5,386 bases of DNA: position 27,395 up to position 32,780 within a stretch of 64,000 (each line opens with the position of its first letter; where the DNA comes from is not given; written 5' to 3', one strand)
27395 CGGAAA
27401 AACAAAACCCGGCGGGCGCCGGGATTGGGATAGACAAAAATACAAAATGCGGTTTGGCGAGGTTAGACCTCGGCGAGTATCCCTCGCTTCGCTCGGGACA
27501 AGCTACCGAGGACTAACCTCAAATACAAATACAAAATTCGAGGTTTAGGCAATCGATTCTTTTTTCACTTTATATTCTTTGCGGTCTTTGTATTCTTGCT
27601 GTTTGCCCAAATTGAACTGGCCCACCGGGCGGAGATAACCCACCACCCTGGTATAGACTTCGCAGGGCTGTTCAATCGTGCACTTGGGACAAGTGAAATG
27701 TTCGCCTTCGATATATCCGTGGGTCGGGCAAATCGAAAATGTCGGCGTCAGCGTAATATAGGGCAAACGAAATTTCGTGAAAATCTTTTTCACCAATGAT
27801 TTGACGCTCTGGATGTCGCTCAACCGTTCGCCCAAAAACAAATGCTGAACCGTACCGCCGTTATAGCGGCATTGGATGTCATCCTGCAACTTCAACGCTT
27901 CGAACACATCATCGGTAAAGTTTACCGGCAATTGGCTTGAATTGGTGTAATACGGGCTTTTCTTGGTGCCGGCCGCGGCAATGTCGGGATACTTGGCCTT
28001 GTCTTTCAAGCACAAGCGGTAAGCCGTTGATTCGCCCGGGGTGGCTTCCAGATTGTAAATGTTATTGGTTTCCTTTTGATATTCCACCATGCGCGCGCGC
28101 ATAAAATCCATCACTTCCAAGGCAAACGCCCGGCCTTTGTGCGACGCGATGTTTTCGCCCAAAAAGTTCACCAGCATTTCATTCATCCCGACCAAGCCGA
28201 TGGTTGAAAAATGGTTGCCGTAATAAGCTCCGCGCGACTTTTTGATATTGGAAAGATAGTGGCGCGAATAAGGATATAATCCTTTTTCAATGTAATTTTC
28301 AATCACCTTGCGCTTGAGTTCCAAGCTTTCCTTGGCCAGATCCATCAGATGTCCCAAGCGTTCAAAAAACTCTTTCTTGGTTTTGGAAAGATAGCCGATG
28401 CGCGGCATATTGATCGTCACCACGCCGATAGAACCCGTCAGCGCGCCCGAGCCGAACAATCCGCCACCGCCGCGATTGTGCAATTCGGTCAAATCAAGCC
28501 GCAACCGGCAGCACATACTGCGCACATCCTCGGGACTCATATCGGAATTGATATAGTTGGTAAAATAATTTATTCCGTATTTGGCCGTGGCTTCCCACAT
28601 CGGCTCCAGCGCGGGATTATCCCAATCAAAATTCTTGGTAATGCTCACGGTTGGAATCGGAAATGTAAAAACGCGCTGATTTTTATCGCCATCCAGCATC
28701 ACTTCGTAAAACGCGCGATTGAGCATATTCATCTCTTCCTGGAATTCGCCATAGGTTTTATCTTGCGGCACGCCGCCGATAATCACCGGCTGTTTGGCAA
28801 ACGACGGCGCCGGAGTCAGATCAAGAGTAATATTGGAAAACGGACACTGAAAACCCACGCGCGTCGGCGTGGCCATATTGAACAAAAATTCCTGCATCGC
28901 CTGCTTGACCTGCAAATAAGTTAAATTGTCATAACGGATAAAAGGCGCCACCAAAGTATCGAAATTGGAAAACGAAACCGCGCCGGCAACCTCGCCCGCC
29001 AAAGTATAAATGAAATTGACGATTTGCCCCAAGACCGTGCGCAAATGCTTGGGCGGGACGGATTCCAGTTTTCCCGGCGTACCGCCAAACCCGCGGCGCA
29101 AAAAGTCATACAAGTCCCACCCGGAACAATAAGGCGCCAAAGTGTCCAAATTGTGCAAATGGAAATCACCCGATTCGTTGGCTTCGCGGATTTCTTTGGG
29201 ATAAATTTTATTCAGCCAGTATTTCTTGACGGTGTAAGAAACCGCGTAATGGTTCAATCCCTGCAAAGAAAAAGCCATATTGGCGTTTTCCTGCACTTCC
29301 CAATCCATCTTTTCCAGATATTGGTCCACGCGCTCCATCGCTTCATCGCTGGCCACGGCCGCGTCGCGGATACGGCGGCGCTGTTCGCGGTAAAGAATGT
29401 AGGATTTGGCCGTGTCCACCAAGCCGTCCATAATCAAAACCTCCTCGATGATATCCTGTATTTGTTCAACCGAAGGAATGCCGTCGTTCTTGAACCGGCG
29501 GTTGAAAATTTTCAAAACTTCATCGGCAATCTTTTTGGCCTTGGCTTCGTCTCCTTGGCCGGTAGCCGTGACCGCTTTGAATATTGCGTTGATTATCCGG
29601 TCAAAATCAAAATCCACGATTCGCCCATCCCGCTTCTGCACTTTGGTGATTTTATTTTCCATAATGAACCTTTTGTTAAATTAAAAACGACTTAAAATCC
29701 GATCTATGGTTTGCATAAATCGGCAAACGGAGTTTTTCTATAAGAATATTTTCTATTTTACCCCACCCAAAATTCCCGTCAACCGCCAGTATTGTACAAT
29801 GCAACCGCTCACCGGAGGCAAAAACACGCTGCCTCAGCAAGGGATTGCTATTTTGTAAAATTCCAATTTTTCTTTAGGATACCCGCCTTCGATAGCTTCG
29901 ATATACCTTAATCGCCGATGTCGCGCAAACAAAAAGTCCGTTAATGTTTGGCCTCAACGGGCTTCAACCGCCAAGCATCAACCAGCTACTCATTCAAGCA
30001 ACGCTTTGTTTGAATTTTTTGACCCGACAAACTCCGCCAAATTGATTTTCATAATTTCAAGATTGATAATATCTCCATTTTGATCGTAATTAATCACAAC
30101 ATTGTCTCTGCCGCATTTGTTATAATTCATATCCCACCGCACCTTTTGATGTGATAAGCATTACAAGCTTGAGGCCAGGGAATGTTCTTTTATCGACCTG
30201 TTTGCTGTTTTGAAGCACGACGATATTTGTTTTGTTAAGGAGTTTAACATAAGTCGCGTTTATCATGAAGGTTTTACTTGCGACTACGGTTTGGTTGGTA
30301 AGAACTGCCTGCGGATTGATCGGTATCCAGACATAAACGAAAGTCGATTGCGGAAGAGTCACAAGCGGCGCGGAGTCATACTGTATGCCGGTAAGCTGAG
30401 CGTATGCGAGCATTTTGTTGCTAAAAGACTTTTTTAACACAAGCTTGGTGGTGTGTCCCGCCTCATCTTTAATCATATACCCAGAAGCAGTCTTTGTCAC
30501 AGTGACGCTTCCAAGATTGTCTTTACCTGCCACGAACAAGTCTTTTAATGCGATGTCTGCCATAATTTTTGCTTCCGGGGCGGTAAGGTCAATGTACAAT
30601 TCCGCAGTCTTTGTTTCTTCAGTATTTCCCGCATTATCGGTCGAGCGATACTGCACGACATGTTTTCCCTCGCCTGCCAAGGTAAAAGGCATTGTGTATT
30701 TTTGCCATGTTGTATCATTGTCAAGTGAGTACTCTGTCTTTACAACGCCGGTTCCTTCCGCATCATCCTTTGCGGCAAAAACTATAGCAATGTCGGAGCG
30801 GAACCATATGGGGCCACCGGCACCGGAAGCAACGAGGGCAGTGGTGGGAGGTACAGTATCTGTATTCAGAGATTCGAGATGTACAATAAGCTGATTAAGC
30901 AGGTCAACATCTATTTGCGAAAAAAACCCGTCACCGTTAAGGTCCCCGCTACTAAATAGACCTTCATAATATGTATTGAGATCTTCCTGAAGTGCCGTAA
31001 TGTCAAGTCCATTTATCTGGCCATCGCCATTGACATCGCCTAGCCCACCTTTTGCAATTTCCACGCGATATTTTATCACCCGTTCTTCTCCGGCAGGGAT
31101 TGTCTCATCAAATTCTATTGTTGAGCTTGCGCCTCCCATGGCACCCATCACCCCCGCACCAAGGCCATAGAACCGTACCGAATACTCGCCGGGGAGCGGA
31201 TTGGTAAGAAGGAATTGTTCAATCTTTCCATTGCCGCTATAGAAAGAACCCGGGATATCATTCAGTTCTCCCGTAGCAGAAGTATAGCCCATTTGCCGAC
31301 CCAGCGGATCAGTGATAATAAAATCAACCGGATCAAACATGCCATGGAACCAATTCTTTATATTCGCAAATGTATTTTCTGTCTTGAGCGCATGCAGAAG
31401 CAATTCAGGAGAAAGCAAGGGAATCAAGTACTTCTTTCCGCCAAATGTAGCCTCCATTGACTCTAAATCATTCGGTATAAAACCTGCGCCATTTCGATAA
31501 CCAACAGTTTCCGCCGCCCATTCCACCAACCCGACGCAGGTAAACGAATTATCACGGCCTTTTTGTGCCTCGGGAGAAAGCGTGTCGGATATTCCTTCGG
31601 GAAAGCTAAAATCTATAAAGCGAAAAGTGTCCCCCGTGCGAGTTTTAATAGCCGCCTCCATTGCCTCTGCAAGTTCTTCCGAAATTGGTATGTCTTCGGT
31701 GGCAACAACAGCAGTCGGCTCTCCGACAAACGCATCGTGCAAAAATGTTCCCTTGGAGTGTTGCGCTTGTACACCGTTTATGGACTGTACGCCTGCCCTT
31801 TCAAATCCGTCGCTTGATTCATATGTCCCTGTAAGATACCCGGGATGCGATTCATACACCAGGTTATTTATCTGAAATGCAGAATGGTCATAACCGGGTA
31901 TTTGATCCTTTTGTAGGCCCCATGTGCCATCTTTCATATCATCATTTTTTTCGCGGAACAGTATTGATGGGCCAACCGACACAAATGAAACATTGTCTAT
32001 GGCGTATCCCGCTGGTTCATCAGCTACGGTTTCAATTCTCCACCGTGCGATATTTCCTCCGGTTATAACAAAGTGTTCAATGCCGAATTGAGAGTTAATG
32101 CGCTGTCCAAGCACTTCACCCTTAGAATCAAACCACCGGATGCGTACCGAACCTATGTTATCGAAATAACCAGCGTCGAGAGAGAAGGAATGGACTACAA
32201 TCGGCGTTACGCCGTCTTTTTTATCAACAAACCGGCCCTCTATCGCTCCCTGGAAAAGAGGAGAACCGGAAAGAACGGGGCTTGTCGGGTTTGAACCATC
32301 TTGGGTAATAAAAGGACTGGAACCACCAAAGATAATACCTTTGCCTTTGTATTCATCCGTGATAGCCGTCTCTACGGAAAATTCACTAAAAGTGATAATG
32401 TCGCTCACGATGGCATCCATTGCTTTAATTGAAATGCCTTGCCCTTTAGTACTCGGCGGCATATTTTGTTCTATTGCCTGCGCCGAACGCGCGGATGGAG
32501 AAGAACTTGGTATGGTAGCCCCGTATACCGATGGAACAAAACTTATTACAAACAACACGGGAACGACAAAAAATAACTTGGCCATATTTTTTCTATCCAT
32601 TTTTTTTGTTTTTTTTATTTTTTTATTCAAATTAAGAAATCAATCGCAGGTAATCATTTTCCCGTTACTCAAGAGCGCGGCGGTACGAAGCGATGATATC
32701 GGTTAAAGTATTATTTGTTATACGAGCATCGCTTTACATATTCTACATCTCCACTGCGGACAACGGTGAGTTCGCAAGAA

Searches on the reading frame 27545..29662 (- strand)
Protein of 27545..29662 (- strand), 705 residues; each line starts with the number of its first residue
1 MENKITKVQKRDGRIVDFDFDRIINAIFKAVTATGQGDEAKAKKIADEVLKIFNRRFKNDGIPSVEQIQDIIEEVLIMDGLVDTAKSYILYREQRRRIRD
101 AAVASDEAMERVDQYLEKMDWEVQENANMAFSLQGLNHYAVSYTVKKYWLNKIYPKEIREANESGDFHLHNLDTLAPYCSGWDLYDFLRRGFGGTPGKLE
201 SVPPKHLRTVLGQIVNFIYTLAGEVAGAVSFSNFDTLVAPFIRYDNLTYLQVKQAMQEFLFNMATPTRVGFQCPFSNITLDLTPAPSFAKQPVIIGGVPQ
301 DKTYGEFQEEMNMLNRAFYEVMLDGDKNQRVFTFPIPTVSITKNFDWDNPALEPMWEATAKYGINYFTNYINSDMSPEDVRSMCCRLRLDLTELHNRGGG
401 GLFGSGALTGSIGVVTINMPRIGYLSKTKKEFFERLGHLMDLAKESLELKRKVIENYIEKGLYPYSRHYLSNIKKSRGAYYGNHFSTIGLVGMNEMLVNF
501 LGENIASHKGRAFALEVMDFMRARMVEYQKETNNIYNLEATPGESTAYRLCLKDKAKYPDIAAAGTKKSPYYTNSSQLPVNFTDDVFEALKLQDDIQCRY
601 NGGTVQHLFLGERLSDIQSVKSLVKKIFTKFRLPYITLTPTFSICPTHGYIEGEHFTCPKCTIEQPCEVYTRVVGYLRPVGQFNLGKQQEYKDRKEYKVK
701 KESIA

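Call 3: search_protein_families(library=pfam, proteins=[window:27545-29662:-], max_evalue=0.1)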
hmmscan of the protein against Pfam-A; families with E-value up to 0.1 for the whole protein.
window:27545-29662:- (705 aa): 2 families
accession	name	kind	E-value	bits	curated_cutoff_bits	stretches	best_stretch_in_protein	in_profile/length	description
PF13597.11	NRDD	-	6.3e-190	633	26.2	1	125-697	1-562/562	Anaerobic ribonucleoside-triphosphate reductase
PF03477.21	ATP-cone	-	4.8e-23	81.9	25.8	1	7-96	2-87/88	ATP cone domain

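Call 6: search_protein_families(library=ncbifam, proteins=[window:27545-29662:-], max_evalue=0.1)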
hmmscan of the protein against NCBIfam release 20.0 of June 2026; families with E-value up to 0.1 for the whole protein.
window:27545-29662:- (705 aa): 13 families
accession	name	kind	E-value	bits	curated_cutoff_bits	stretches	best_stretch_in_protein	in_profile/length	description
NF006126.0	PRK08270.1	equivalog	0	1037.5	548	1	5-699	2-683/684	ribonucleoside triphosphate reductase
TIGR02487.1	NrdD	equivalog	3.2e-161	537.8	326.35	1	124-696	1-580/581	anaerobic ribonucleoside-triphosphate reductase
NF006358.0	PRK08579.1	equivalog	6.6e-110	368.1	585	2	107-396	8-295/624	anaerobic ribonucleoside triphosphate reductase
NF005497.0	PRK07111.1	equivalog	2.2e-71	241.3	764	2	5-244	2-235/746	anaerobic ribonucleoside triphosphate reductase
NF006127.0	PRK08271.1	equivalog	1.5e-67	228.4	545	1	136-697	82-627/631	anaerobic ribonucleoside-triphosphate reductase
NF006732.0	PRK09263.1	equivalog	1.4e-63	215.4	657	2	402-696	399-704/712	anaerobic ribonucleoside-triphosphate reductase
TIGR02827.1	RNR_anaer_Bdell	equivalog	3.2e-52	177.9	568.3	1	136-694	55-594/596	anaerobic ribonucleoside-triphosphate reductase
NF011292.0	PRK14704.1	equivalog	4.8e-26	91.5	736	2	374-696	292-616/618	anaerobic ribonucleoside triphosphate reductase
NF005010.0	PRK06406.1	subfamily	2.2e-22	79.2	1125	1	4-101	3-101/771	vitamin B12-dependent ribonucleotide reductase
NF006207.0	PRK08332.1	equivalog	2e-17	61.8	2400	1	5-101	3-98/1684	vitamin B12-dependent ribonucleotide reductase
NF009028.0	PRK12364.1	equivalog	1.9e-14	52.7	1377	1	7-140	2-135/842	ribonucleoside-diphosphate reductase subunit alpha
NF005544.0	PRK07207.1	equivalog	2.9e-13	48.6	965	1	6-111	34-146/965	ribonucleoside-diphosphate reductase subunit alpha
NF009029.0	PRK12365.1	equivalog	6.8e-12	44.2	1350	1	5-111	117-229/1046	ribonucleoside-diphosphate reductase subunit alpha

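Call 8: find_related_loci(query=window:27545-29662:-, collection=genome_contigs, flank=10000)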
Query window:27545-29662:- (705 aa) in genome_contigs; peptide patterns used: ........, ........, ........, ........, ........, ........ (x = any residue, [..] = any of these).
344 stretches matched a pattern; 313 encode a relative of the query (tblastn E <= 1e-3); the best 80 are kept; 80 distinct loci.
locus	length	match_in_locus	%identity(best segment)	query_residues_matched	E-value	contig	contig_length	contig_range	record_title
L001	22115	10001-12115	99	1-705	0e+0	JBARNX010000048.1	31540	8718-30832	MAG: Minisyncoccales bacterium isolate MFD12107_ilm_asm_bin15 k127_34980, whole genome shotgun sequence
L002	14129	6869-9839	93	1-705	0e+0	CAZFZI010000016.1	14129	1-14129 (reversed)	MAG TPA_asm: uncultured Candidatus Saccharibacteria bacterium isolate SRP178699_co3_51 genome assembly, contig: NODE_227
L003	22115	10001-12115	93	1-705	0e+0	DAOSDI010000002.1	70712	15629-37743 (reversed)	MAG TPA_asm: Candidatus Pacearchaeota archaeon isolate AMR_MDS_1835 NODE_262_length_70712_cov_22.323139, whole genome sh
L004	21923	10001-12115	92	1-705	0e+0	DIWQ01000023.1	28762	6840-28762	MAG TPA_asm: Patescibacteria group bacterium UBA6102 UBA6102_contig_12187, whole genome shotgun sequence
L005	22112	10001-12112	92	1-705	0e+0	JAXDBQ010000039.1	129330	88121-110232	MAG: Patescibacteria group bacterium isolate POMEDNA-B22 Raw2_k127_2065624, whole genome shotgun sequence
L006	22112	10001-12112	89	1-705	0e+0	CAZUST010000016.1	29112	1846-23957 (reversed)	MAG TPA_asm: uncultured Candidatus Saccharibacteria bacterium isolate binchicken_co20_145 genome assembly, contig: NODE_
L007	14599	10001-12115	93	1-705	0e+0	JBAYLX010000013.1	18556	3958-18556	MAG: Candidatus Paceibacterota bacterium isolate SO_2016_LW1_25 scaffold02893_LW64-88_2016, whole genome shotgun sequenc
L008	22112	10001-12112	89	1-705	0e+0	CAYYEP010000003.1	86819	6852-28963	MAG TPA_asm: uncultured Candidatus Saccharibacteria bacterium isolate SRP192927_co3_458 genome assembly, contig: NODE_38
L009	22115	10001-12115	89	1-705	0e+0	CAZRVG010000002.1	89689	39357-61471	MAG TPA_asm: uncultured Candidatus Saccharibacteria bacterium isolate binchicken_co173_466 genome assembly, contig: NODE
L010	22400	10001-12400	86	1-704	0e+0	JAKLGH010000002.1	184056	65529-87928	MAG: Patescibacteria group bacterium isolate RA.bin35 RA.bin35_2, whole genome shotgun sequence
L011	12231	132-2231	75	1-700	0e+0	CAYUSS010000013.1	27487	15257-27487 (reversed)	MAG TPA_asm: uncultured Candidatus Saccharibacteria bacterium isolate binchicken_co34_299 genome assembly, contig: NODE_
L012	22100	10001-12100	75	1-700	0e+0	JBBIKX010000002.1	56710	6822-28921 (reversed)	MAG: Candidatus Wildermuthbacteria bacterium isolate MTF170219_bin_196 NODE_391_length_56710_cov_10.550825, whole genome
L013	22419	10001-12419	72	1-700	0e+0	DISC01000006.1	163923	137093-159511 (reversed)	MAG TPA_asm: Patescibacteria group bacterium UBA6220 UBA6220_contig_11289, whole genome shotgun sequence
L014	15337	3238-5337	73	1-700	0e+0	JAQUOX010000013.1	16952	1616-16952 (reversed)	MAG: Candidatus Paceibacterota bacterium isolate STD1_210 NODE_7998_length_16952_cov_38.814324_Sandtown_D1, whole genome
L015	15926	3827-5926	73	1-700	0e+0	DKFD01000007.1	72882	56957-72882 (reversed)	MAG TPA_asm: Patescibacteria group bacterium UBA6805 UBA6805_contig_19520, whole genome shotgun sequence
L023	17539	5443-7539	72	4-703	0e+0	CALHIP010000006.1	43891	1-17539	MAG: uncultured Patescibacteria group bacterium isolate S1_Bin_Bin_48_sub_1 genome assembly, contig: c_000001132211, who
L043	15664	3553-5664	70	1-704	0e+0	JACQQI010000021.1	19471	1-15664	MAG: Candidatus Nealsonbacteria bacterium isolate NC_groundwater_1329_Ag_S-0.2um_51_38 S_p2_S4_coassembly_k141_3627271,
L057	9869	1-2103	69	1-702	0e+0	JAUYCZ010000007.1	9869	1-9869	MAG: bacterium isolate C20_maxbin.116 C20_k141_349829, whole genome shotgun sequence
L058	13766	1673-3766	67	2-700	0e+0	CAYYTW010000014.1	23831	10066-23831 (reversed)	MAG TPA_asm: uncultured Candidatus Saccharibacteria bacterium isolate binchicken_co75_197 genome assembly, contig: NODE_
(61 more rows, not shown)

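Call 73: search_protein_families(library=pfam, proteins=[L043:5702-6883:+, L058:3861-5444:+, L058:5450-6064:+, L023:7619-7897:+, L002:10161-10604:+], max_evalue=0.01)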
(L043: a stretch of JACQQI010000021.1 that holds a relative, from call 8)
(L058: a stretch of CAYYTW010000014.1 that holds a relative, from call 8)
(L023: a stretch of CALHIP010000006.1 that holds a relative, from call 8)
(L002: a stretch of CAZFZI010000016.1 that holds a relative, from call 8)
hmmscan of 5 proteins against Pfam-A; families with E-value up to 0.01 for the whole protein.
L043:5702-6883:+ (393 aa): 2 families
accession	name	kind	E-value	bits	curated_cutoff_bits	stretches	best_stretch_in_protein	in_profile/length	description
PF07460.16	NUMOD3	-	1.4e-13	50.9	20.4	2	43-66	1-24/37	NUMOD3 motif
PF14528.11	LAGLIDADG_3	-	7.5e-07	29.8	22.5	0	261-280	5-24/82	LAGLIDADG-like domain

L058:3861-5444:+ (527 aa): 3 families
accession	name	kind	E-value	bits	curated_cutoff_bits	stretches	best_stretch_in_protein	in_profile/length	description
PF01555.25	N6_N4_Mtase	-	2.2e-15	57.7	26.7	1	53-169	116-220/221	DNA methylase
PF01170.24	UPF0020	-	1.2e-05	25.5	22.3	1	119-198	17-84/197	RMKL-like, methyltransferase domain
PF09445.16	Methyltransf_15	-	0.00016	21.7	22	0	133-173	3-43/165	RNA cap guanine-N2 methyltransferase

L058:5450-6064:+ (204 aa): 1 family
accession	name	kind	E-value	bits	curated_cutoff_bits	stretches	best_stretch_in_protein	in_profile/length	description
PF09520.16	RE_TdeIII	-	7.2e-46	157.2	27.2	1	6-185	3-183/242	Type II restriction endonuclease, TdeIII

L023:7619-7897:+ (92 aa): 6 families
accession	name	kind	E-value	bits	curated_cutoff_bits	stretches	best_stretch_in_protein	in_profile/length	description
PF01371.25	Trp_repressor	-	1.8e-24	86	27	1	9-91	4-87/88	Trp repressor protein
PF13384.12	HTH_23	-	6.2e-07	29.5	24.6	1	41-80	5-45/50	Homeodomain-like domain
PF13936.12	HTH_38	-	2.8e-06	27.4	27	1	44-73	11-40/44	Helix-turn-helix domain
PF14493.12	HTH_40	-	0.0048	17.6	27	0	46-72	5-31/89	Helix-turn-helix domain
PF13542.12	HTH_Tnp_ISL3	-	0.0085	16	27.4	0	46-74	20-47/51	Helix-turn-helix domain of transposase family ISL3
PF13404.12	HTH_AsnC-type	-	0.0098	16.1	27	0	54-72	18-36/42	AsnC-type helix-turn-helix domain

L002:10161-10604:+ (147 aa): 0 families

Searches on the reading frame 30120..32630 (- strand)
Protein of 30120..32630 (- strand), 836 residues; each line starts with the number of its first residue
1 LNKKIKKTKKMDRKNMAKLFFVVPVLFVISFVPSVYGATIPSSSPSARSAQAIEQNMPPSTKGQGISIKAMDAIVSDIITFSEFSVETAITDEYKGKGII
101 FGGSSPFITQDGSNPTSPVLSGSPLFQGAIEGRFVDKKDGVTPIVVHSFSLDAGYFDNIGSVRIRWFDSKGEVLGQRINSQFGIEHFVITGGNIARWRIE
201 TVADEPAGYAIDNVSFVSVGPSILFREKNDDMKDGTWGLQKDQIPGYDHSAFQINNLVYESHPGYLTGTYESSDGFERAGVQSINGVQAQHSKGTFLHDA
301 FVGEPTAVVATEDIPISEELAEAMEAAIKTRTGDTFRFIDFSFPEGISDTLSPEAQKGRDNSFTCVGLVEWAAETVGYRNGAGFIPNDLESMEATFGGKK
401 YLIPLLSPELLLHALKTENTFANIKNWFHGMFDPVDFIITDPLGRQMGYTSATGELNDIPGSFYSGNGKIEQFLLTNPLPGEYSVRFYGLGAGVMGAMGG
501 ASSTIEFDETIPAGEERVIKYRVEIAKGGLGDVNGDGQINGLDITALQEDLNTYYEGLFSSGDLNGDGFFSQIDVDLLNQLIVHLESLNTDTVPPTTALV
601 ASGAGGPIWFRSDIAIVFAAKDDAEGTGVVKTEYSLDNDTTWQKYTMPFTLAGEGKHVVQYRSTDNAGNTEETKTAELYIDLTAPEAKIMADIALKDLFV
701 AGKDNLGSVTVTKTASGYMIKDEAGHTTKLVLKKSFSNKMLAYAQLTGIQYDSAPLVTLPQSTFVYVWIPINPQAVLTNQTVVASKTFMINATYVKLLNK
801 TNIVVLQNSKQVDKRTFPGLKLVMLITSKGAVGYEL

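Call 73: search_protein_families(library=pfam, proteins=[window:30120-32630:-], max_evalue=0.01)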
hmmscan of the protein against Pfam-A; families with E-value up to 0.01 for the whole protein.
window:30120-32630:- (836 aa): 2 families
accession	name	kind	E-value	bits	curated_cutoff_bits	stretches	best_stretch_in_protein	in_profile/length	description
PF00404.24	Dockerin_1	-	8.6e-09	35.9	22.9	1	530-581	1-55/57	Dockerin type I domain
PF19077.6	Big_13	-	0.0017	19.3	27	1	634-681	56-101/102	Bacterial Ig-like domain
